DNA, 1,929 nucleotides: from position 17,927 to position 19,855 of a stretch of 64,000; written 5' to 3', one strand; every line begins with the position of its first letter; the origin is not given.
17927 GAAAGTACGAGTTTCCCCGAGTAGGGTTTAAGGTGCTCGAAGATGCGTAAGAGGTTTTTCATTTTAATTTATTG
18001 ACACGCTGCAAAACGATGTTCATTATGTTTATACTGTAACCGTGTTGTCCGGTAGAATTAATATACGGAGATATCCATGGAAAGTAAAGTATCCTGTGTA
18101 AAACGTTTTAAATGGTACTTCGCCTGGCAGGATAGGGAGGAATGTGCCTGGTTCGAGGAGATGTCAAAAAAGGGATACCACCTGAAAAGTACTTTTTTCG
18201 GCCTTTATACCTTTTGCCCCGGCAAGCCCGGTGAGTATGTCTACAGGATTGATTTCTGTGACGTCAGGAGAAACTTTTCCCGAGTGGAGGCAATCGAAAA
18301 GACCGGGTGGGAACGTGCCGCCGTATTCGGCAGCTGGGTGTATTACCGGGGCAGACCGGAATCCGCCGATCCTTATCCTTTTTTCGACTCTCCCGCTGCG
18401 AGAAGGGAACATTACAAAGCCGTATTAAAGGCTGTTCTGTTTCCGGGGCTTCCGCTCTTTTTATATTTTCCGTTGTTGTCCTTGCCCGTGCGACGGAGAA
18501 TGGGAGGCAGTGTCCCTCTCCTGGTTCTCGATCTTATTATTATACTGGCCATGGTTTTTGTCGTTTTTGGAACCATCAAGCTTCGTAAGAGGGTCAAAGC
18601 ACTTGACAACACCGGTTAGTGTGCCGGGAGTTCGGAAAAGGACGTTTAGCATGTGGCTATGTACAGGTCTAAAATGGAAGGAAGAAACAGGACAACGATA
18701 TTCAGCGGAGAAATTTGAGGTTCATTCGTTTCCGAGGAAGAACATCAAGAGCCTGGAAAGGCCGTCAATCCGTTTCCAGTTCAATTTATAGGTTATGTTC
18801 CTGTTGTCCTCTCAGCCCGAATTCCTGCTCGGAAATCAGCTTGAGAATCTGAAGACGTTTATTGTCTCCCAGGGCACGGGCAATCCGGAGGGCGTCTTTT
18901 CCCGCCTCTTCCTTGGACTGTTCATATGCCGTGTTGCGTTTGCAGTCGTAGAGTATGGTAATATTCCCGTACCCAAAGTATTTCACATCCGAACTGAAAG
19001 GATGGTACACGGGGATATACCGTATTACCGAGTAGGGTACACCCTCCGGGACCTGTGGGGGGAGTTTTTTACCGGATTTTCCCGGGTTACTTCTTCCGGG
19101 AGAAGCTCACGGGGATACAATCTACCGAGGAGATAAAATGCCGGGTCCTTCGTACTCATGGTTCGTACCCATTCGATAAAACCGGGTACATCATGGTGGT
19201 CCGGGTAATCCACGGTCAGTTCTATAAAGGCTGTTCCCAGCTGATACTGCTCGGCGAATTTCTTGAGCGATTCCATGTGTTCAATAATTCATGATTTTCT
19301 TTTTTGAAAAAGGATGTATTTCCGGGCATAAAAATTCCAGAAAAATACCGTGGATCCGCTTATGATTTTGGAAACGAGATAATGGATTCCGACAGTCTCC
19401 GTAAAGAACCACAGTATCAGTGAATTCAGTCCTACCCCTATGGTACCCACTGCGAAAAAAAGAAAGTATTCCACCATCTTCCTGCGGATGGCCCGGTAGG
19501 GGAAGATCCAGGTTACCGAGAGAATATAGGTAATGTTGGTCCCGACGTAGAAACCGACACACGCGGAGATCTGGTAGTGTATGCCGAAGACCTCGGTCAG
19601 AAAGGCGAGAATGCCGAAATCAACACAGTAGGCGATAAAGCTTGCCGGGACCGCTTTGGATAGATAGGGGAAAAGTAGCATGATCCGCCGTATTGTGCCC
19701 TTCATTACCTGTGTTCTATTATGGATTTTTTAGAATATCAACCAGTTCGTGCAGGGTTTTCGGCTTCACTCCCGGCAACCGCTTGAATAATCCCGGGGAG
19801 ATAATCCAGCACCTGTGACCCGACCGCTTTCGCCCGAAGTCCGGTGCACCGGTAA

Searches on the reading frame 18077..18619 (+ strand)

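Call 36: search_protein_families(library=pfam, proteins=[window:18077-18619:+], max_evalue=0.001)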
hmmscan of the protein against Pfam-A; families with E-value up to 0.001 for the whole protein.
window:18077-18619:+ (180 aa): 1 family
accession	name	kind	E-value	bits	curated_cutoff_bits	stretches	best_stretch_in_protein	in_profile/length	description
PF11193.13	DUF2812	-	1.5e-19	70.7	27.8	1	21-121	4-106/110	Protein of unknown function (DUF2812)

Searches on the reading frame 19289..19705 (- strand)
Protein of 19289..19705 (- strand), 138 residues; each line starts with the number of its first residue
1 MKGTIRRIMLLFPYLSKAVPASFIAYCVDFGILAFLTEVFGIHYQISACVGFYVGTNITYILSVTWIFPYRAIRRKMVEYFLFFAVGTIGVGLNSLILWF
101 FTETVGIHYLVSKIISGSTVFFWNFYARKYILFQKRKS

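Call 36: search_protein_families(library=pfam, proteins=[window:19289-19705:-], max_evalue=0.001)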
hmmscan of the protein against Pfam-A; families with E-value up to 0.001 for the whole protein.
window:19289-19705:- (138 aa): 1 family
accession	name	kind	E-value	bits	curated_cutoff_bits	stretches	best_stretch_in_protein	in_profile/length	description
PF04138.20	GtrA_DPMS_TM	-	4.1e-19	69.3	26.1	1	23-133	7-117/117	GtrA/DPMS, transmembrane domain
